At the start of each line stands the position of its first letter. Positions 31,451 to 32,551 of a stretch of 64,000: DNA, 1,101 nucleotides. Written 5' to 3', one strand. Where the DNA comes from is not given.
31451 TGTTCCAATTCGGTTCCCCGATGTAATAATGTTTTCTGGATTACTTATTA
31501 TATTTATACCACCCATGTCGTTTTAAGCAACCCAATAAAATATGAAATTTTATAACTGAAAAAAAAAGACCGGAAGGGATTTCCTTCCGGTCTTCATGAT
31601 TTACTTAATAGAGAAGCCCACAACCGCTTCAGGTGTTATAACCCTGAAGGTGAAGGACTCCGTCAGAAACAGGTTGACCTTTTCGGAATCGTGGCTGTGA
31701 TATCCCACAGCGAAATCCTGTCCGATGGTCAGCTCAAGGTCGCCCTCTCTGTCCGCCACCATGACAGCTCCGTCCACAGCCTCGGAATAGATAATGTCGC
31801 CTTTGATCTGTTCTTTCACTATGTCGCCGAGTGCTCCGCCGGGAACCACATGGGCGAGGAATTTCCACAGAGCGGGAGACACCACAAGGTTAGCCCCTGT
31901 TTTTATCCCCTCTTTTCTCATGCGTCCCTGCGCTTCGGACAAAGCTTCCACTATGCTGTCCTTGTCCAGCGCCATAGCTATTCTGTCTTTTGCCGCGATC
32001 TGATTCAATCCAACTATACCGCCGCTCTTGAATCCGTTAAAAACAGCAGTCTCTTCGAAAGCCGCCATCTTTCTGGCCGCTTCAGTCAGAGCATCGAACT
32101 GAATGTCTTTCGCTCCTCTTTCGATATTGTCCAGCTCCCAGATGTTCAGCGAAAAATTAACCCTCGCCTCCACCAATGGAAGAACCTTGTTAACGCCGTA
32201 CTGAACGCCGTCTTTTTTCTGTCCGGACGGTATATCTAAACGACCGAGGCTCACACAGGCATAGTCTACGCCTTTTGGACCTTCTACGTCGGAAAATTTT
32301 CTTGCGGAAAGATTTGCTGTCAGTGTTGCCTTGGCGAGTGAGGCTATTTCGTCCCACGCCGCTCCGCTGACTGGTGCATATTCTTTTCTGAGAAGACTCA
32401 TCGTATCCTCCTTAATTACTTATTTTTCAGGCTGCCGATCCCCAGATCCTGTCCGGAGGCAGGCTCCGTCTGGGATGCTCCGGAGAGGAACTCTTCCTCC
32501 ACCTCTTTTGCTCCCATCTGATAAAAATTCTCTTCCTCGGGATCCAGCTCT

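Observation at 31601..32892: Two-gene encapsulin nanocompartment operon: EncFtn cargo with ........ targeting peptide plus Family-1 shell protein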

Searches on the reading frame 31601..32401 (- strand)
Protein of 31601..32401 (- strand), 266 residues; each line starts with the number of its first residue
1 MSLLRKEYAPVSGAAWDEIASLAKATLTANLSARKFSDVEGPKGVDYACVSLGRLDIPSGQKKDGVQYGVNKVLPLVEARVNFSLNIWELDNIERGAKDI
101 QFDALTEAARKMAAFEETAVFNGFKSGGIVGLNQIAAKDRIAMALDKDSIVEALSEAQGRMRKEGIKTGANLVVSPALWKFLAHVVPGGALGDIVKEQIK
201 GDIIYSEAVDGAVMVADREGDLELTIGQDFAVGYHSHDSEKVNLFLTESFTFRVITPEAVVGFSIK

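Call 3: search_protein_families(library=pfam, proteins=[window:31601-32401:-], max_evalue=0.01)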
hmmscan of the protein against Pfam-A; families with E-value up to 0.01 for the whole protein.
window:31601-32401:- (266 aa): 1 family
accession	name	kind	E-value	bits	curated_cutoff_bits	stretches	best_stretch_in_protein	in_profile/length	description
PF04454.18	Linocin_M18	-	1.6e-77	260.6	24.3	1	1-251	1-253/253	Encapsulating protein for peroxidase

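Call 4: search_protein_families(library=ncbifam, proteins=[window:31601-32401:-], max_evalue=0.01)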
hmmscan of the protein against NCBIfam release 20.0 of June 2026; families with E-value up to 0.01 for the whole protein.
window:31601-32401:- (266 aa): 1 family
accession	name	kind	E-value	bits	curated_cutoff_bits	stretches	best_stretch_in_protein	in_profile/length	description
NF041155.2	encap_f1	equivalog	4.6e-73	245.8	100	1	4-262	1-260/261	family 1 encapsulin nanocompartment shell protein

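Call 5: search_solved_structures(query=window:31601-32401:-, show_alignments=2)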
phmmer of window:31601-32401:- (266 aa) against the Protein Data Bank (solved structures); distinct sequences matched with E-value up to 0.001: 31.
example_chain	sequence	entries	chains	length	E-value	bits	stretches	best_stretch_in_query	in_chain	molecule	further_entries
9ry4_A0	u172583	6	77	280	2.6e-51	177.8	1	4-261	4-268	Type 1 encapsulin shell protein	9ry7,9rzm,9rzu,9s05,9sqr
7lil_A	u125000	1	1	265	4.6e-51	177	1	1-261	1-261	Maritimacin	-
7k5w_A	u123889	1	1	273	7e-51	176.4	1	1-261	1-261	Maritimacin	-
7lij_A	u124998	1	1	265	7.4e-51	176.4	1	1-261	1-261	Maritimacin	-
7lik_A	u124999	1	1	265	7.4e-51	176.4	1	1-261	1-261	Maritimacin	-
3dkt_A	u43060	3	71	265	7.4e-51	176.4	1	1-261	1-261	Maritimacin | Type 1 encapsulin shell protein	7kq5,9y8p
7mu1_A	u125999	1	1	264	8.2e-51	176.2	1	1-261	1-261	Maritimacin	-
7lis_A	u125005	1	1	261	7.6e-50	173.1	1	1-261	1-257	Maritimacin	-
6wkv_A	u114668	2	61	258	2.3e-49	171.5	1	1-261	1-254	Encapsulin | Maritimacin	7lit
7lim_A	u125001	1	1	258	9.2e-49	169.5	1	1-261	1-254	Maritimacin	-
7lii_A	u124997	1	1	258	1.2e-48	169.1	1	1-261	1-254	Maritimacin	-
8dn9_A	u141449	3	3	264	8.1e-44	153.3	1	2-262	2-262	29 kDa antigen cfp29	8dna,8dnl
7odw_A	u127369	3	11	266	8.9e-44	153.2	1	1-261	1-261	Linocin_M18 bacteriocin protein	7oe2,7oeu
8u50_A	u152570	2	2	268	1.6e-42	149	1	2-262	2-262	Klebsiella pneumoniae family 1 encapsulin shell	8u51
9bkx_A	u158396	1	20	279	9.3e-42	146.6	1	3-264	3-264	Type 1 encapsulin shell protein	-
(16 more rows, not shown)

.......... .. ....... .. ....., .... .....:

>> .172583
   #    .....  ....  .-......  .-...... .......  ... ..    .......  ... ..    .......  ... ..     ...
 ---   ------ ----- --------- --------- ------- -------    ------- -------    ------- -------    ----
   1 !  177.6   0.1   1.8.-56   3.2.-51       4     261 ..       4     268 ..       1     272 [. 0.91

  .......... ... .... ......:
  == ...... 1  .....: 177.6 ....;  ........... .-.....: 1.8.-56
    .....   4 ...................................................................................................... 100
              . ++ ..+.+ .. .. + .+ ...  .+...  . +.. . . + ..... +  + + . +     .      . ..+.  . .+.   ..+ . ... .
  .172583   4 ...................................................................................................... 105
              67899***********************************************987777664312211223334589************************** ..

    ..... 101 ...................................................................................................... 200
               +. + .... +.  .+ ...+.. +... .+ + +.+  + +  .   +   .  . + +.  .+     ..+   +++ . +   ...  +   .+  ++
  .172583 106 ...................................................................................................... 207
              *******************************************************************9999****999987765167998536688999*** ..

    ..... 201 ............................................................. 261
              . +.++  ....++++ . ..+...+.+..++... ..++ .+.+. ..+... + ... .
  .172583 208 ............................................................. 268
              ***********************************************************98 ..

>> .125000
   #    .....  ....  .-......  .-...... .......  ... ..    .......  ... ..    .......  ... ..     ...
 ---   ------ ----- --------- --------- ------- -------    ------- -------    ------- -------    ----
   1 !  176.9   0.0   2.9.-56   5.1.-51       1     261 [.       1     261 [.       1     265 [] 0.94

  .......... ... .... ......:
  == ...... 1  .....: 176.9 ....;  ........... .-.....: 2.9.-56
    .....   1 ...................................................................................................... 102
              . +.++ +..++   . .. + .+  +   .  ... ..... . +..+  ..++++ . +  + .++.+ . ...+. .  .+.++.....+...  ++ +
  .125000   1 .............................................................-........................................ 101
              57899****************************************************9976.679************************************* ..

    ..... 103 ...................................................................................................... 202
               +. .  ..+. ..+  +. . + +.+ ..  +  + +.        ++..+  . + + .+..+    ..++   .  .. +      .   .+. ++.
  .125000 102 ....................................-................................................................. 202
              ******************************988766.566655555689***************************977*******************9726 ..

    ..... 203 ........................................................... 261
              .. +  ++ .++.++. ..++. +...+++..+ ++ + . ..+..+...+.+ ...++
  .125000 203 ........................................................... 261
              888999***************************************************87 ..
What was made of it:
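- On Family 1 encapsulin shell protein: Matches to the longer shells of 271-324 residues are far weaker (4.9e-09 to 4.3e-04) (call 5).
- Closest known: Rhodospirillum rubrum and Haliangium ochraceum EncFtn-encapsulin systems. Same: The H. ochraceum shell matches at 8.9e-44 (call 5).
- The shell matches the encapsulin equivalog model and solved encapsulins end to end (calls 4, 5).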

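Call 12: find_related_loci(query=window:31601-32401:-, collection=genome_contigs, flank=4000)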
Query window:31601-32401:- (266 aa) in genome_contigs; peptide patterns used: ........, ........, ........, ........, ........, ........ (x = any residue, [..] = any of these).
600 stretches matched a pattern (row limit reached: there are more); 9 encode a relative of the query (tblastn E <= 1e-3); 9 distinct loci.
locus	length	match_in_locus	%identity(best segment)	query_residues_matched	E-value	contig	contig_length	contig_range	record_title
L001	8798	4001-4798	76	1-266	3e-139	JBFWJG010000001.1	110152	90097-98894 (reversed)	MAG: Deferribacterales bacterium isolate CA_2019_NHSR_13 NODE_502_length_110152_cov_5.577950_NHSR, whole genome shotgun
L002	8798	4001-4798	76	1-266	4e-139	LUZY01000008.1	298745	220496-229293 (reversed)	MAG: Deferribacterales bacterium Deferri_01 _contig_325242, whole genome shotgun sequence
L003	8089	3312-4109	61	1-266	2e-110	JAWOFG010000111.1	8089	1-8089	MAG: Pelovirga sp. isolate BLK6-1.bin.19 k191_1402592, whole genome shotgun sequence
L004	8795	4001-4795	59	1-265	6e-110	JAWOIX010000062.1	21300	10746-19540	MAG: Pelovirga sp. isolate CWP5-2.bin.96 k191_2317405, whole genome shotgun sequence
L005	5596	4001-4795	60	1-265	1e-108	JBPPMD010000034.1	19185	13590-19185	MAG: Desulfuromonadales bacterium isolate BIOS2019_out_135 k131_1537231, whole genome shotgun sequence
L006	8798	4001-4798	58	1-266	2e-108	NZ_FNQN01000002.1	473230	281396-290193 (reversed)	Desulfuromusa kysingii strain DSM 7343, whole genome shotgun sequence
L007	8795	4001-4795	58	1-265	1e-107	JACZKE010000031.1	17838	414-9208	MAG: Desulfuromonadales bacterium isolate MAG37 geobacteraceae_1_contig_486012, whole genome shotgun sequence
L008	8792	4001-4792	51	1-265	6e-92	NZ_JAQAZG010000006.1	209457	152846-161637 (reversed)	Oleispirillum naphthae strain Y-M2 scaffold6, whole genome shotgun sequence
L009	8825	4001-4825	21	1-261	6e-11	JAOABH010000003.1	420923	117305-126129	MAG: Hydrogenothermaceae bacterium isolate SKW173 k141_997572, whole genome shotgun sequence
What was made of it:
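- Tried and rejected: The best shell match was 76% identical, in Deferribacterales MAGs (call 12).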

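Call 20: find_encoding_contigs(protein=window:31601-32401:-, flank=3000, max_places=6)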
Protein window:31601-32401:- (266 aa): 9 contigs read that carry it; 4 places shown.
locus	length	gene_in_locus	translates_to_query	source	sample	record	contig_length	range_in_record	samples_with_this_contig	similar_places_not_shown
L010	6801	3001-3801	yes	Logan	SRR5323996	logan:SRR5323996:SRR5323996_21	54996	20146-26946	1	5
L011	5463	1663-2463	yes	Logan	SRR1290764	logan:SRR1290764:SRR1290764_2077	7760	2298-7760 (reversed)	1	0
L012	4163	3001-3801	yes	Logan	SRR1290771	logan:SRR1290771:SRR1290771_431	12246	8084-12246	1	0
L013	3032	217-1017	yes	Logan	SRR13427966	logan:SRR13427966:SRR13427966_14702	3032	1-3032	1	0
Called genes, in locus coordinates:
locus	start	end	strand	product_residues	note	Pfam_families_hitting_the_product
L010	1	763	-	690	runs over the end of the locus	PF07715:Plug, PF00593:TonB_dep_Rec_b-barrel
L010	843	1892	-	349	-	PF12833:HTH_18, PF00165:HTH_AraC (weak)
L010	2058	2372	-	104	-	PF06865:Ppnp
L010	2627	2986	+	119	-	PF02915:Rubrerythrin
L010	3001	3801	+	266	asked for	PF04454:Linocin_M18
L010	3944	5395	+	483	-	PF02743:dCache_1, PF00990:GGDEF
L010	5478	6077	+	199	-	PF00440:TetR_N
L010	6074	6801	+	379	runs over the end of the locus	PF25917:BSH_RND, PF25973:BSH_CzcB (weak), PF25954:Beta-barrel_RND_2, PF25967:RND-MFP_C, PF25975:CzcB_C, PF25989:YknX_C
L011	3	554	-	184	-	?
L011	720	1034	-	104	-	PF06865:Ppnp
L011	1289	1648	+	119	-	PF02915:Rubrerythrin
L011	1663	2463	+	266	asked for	PF04454:Linocin_M18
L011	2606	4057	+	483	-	PF02743:dCache_1, PF00990:GGDEF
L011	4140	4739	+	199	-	PF00440:TetR_N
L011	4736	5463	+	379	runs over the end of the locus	PF25917:BSH_RND, PF25973:BSH_CzcB (weak), PF25954:Beta-barrel_RND_2, PF25967:RND-MFP_C, PF25975:CzcB_C, PF25989:YknX_C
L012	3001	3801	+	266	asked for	PF04454:Linocin_M18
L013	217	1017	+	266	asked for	PF04454:Linocin_M18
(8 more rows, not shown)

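Call 28: list_cluster_members(proteins=[window:31601-32401:-, window:32416-32775:-])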
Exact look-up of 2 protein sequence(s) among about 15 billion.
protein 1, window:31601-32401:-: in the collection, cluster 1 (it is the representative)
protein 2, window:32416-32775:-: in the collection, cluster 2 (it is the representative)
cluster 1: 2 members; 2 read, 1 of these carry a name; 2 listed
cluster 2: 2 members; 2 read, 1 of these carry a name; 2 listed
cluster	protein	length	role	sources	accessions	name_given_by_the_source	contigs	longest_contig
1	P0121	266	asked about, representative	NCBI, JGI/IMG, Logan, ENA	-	-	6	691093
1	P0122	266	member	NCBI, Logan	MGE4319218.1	MAG: family 1 encapsulin nanocompartment shell protein [Deferribacterales bacterium]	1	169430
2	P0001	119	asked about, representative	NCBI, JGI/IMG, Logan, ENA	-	-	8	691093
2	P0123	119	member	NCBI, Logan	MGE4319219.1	MAG: ferritin family protein [Deferribacterales bacterium]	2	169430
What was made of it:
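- Public annotation of a cluster mate (clusters are built at 90% identity) as a family 1 encapsulin shell protein: call 28.
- Tried and rejected: An exact look-up did find the same locus on assemblies of up to 691 kb (calls 20, 28).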
